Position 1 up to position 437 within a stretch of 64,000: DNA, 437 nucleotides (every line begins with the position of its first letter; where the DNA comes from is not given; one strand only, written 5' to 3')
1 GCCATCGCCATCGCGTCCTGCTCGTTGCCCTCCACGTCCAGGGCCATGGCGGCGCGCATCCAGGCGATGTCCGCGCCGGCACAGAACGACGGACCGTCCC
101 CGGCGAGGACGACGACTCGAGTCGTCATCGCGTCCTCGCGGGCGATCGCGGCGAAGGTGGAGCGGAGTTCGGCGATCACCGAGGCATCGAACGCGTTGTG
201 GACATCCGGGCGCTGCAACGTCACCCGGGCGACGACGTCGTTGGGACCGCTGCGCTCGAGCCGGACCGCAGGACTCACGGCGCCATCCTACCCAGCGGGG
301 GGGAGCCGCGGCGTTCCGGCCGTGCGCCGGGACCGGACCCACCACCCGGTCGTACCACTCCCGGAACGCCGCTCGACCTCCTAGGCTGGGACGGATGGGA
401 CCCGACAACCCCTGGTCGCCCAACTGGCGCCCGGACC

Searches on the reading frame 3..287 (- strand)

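Call 39: search_protein_families(library=pfam, max_evalue=0.001, proteins=[window:3-287:-])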
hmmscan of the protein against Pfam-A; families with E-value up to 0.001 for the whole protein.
window:3-287:- (95 aa): 2 families
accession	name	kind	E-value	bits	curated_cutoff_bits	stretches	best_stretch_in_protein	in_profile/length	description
PF00378.25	ECH_1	-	2.2e-12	47.3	27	1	17-81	4-66/251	Enoyl-CoA hydratase/isomerase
PF16113.10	ECH_2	-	4.1e-09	36.8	27.2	1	20-84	2-65/335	Enoyl-CoA hydratase/isomerase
